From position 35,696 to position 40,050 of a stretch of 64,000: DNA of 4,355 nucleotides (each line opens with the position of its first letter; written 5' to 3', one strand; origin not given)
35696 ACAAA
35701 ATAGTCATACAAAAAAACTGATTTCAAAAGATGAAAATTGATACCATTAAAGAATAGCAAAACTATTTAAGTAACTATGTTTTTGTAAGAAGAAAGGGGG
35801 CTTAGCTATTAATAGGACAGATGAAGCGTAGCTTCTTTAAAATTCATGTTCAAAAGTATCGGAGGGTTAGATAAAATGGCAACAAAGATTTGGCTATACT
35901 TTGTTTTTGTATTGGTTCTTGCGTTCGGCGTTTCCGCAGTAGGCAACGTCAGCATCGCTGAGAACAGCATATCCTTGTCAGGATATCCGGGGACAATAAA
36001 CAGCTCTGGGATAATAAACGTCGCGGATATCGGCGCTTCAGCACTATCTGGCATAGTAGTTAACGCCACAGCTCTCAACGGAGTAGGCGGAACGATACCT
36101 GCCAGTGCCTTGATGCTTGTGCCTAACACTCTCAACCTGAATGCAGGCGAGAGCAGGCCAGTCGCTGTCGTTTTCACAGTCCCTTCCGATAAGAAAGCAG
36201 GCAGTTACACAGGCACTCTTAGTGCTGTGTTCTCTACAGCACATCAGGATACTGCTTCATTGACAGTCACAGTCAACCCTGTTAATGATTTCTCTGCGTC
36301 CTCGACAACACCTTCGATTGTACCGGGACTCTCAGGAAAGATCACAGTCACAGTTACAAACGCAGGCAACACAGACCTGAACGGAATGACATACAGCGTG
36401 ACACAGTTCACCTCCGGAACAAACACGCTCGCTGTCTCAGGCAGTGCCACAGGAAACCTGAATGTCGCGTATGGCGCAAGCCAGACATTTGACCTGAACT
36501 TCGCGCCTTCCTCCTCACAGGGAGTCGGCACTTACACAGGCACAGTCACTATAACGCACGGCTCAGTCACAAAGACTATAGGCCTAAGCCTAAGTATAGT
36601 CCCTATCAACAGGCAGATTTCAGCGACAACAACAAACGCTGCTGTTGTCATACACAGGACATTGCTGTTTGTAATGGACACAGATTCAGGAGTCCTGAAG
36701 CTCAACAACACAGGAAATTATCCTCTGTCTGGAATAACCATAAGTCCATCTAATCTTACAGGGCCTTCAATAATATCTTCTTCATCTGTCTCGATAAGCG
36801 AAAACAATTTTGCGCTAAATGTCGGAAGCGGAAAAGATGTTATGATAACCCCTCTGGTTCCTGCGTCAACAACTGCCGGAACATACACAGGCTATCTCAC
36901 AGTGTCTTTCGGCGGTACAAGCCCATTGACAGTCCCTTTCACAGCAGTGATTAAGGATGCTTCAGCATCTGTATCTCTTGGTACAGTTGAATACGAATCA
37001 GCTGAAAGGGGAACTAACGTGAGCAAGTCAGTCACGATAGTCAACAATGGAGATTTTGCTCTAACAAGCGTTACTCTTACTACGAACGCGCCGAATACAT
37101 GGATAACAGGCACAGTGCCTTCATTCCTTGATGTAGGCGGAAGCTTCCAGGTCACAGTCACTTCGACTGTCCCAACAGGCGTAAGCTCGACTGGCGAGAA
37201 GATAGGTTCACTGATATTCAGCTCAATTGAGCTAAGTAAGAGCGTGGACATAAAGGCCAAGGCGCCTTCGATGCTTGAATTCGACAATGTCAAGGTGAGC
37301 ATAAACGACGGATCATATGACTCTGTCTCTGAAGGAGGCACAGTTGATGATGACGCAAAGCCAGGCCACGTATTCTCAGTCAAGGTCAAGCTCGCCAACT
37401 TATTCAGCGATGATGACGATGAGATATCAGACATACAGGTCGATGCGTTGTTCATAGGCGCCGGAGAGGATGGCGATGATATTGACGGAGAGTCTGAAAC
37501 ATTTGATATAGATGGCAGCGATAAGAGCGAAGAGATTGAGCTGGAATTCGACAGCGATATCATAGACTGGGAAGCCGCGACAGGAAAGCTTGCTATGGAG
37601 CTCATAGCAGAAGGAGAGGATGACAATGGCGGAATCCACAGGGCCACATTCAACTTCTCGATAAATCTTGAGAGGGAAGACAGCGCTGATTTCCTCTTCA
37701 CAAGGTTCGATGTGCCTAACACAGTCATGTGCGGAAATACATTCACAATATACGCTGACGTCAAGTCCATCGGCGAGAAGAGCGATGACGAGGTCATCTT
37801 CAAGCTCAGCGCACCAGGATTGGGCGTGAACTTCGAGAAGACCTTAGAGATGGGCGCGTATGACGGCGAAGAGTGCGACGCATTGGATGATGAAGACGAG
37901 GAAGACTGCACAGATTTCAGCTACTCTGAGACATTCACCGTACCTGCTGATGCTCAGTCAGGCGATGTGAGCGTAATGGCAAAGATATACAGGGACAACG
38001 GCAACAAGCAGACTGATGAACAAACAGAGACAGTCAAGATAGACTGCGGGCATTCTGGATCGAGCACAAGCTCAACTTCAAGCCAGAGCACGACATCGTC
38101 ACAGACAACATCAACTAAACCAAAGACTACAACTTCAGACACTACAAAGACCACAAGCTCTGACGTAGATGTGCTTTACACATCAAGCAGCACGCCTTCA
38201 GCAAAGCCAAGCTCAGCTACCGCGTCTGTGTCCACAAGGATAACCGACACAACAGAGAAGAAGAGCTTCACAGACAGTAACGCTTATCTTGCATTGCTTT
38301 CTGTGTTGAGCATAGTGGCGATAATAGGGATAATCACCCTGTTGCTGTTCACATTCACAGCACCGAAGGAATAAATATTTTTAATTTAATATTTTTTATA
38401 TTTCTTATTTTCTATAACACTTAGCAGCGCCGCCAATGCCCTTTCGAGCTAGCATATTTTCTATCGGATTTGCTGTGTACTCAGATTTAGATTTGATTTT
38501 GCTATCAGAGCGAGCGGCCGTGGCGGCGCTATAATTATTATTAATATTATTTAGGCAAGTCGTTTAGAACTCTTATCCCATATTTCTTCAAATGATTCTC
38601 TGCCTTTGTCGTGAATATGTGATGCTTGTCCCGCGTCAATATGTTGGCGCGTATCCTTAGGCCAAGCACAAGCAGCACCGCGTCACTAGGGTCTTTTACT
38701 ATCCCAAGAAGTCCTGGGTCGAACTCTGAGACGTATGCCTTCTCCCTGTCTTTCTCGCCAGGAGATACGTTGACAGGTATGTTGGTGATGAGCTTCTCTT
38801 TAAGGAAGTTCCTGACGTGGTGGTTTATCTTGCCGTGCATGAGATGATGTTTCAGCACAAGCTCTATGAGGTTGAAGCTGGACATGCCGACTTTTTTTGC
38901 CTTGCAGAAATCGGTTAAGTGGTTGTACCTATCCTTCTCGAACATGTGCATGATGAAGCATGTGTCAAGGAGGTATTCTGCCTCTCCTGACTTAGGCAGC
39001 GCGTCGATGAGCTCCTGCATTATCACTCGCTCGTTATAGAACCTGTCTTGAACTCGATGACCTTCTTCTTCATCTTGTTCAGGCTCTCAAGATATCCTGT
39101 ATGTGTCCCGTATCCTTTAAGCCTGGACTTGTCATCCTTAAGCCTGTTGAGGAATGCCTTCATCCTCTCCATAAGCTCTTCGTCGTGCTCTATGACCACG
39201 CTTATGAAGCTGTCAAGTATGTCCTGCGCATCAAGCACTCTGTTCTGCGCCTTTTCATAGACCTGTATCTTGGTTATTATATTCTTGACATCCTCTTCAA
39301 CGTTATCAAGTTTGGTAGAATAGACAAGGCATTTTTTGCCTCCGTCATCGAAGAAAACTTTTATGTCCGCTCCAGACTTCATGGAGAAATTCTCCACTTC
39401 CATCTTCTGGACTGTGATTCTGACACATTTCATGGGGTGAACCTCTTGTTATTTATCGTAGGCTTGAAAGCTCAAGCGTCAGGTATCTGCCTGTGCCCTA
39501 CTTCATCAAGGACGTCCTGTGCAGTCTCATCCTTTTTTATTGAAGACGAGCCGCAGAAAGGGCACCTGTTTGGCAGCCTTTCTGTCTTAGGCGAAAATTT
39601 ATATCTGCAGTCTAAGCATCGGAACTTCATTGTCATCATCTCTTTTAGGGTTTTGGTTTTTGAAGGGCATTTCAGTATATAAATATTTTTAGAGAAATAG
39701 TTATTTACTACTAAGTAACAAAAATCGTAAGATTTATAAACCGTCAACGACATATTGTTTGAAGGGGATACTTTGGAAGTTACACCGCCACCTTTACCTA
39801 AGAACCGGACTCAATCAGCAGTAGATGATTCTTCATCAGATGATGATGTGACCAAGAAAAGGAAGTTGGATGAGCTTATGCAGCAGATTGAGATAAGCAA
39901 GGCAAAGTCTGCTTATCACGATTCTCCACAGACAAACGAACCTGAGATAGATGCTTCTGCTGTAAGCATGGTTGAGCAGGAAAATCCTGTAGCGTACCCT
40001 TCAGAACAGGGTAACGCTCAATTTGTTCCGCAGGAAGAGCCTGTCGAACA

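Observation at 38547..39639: Three-gene operon: zinc-ribbon protein, unknown 136-aa protein, PIN nuclease. A possible novel toxin-antitoxin or RNA-processing module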

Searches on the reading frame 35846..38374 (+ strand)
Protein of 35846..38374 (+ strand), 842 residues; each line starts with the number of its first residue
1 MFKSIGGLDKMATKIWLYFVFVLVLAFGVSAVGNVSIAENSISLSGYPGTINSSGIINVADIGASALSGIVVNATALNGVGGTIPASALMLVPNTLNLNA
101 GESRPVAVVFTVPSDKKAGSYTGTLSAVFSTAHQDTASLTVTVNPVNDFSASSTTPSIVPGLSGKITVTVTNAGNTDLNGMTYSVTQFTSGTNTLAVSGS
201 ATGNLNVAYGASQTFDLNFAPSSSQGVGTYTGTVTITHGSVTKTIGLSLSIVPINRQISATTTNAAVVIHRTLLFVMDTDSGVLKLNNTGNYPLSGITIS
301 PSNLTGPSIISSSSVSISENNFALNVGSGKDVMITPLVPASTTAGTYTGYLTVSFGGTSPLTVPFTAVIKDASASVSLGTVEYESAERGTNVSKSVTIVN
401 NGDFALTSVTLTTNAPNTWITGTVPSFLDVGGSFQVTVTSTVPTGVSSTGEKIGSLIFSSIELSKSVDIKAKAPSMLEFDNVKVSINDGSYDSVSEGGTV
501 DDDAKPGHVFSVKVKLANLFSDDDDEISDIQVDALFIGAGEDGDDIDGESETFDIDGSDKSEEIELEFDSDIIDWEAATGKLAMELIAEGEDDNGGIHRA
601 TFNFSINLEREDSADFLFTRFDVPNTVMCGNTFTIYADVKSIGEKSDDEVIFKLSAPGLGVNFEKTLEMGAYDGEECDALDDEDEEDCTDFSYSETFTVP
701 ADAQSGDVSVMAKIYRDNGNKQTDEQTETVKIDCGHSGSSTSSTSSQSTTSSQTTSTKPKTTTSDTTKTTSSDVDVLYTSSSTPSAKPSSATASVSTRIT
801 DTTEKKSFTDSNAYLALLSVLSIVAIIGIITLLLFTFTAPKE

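Call 62: search_protein_families(library=pfam, proteins=[window:35846-38374:+], max_evalue=0.001)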
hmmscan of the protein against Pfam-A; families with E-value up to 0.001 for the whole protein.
window:35846-38374:+ (842 aa): 2 families
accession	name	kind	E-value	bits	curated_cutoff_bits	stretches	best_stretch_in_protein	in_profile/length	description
PF22680.2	Glyco_hydro_123_N_2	-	8.2e-07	29.4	27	0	94-126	107-139/142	Glycoside hydrolase 123 N-terminal domain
PF10633.15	NPCBM_assoc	-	1.3e-06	28.9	24.4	0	387-445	2-63/78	NPCBM-associated, NEW3 domain of alpha-galactosidase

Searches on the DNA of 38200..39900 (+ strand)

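Call 71: search_rna_families(source=window, start=38200, end=39900, threshold=evalue, max_evalue=1)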
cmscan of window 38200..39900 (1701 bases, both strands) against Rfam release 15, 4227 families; matches with E-value up to 1: 1.
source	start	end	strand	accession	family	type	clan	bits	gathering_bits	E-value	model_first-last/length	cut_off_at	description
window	38365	38538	+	RF02694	RalA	Gene; sRNA;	-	17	170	0.77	1-179/179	no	RalR antitoxin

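Call 99: build_rna_model(alignment_id=A11)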
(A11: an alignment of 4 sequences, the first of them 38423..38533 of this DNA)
Model R1 built from alignment A11 (4 sequences, 112 columns); structure: RNAalifold consensus.
model positions 111; base pairs 30; branch points 1; effective number of sequences 1.39; information 0.59 bits per position. Calibrated on 0.2 Mb of random sequence (short: E-values are rough).
structure used (alignment columns):
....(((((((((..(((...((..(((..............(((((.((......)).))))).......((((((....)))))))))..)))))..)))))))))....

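Call 100: search_with_rna_model(model_id=R1, source=window, max_evalue=1, make_alignment=true)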
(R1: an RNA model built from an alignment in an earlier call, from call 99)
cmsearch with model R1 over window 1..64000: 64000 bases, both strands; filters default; matches with E-value up to 1: 11.
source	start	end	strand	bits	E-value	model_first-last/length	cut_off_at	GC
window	61380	61490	+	116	2.4e-28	1-111/111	no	0.46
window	20728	20839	-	114.7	5.4e-28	1-111/111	no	0.47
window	38423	38533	+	113.7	9.7e-28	1-111/111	no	0.5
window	48308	48418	-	112.3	2.4e-27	1-111/111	no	0.48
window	53438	53548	+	69.6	3.5e-16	1-111/111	no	0.5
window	53554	53656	-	26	9.7e-05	1-111/111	no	0.52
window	61492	61594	-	24.9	0.00019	1-111/111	no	0.46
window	38423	38533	-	21.3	0.0017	1-111/111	no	0.5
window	61380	61490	-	20.2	0.0032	1-111/111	no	0.46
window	20728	20839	+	19.5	0.0051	1-111/111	no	0.47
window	48308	48418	+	17.3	0.019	1-111/111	no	0.48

Alignment A12: 11 matches aligned to the model, 188 columns, each read 5' to 3' on its own strand. Consensus structure (alignment columns), stored with it:
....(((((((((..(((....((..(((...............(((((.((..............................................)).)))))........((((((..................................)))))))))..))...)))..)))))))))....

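Call 103: search_with_rna_model(model_id=R1, sources=[L001, L003, L004, L006, L007, L008, L009, L011, L012, L013, L014, L015, L016, L017, L018, L019, L020, L021, L022, L023, L024, L025, L026, L027, L028, L029, L030, L031, L032, L033, L034, L035, L036, L037, L038, L039, L040, L041, L042, L043], max_evalue=0.1)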
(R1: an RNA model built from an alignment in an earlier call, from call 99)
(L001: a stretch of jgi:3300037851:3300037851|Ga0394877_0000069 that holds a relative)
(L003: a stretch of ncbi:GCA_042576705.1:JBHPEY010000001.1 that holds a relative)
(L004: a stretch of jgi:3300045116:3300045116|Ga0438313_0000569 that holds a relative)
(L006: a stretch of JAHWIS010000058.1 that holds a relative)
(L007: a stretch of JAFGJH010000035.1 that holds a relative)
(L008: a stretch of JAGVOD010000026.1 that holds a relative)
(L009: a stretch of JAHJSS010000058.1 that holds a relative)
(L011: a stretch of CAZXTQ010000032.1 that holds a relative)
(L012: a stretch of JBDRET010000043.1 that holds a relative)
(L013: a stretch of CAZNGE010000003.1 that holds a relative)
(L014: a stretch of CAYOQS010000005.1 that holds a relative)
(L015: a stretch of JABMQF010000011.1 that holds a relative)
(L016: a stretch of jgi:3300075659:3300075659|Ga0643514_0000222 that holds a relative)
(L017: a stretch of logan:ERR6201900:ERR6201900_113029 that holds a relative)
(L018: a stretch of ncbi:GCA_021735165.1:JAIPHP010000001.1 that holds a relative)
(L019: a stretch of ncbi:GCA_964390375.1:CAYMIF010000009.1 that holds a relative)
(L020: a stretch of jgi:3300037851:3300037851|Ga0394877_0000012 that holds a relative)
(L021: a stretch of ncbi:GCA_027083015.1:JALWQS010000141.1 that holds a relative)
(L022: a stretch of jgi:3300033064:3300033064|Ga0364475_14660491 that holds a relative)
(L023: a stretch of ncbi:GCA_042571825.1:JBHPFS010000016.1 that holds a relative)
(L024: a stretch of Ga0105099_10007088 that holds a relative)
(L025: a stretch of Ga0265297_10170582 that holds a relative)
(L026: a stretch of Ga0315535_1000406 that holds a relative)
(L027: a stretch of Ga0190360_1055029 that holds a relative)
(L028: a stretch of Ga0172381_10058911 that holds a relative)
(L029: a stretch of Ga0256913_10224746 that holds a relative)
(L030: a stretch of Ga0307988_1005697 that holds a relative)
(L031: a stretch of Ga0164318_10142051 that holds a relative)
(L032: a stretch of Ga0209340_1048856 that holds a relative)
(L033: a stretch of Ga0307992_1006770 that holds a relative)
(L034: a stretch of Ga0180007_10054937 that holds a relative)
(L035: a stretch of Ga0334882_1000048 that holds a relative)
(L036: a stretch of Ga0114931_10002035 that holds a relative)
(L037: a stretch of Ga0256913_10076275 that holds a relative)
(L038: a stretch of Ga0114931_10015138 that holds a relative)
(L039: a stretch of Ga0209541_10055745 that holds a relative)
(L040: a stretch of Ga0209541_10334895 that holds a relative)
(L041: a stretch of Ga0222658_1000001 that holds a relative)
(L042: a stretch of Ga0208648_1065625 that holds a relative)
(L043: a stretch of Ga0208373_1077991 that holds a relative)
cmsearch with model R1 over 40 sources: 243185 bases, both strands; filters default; matches with E-value up to 0.1: 3.
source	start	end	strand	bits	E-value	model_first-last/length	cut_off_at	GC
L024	4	118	-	48.4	5.1e-10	1-111/111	no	0.48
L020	4424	4533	+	31.2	1.7e-05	1-111/111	no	0.55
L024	3496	3611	-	27.2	0.00018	1-111/111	no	0.5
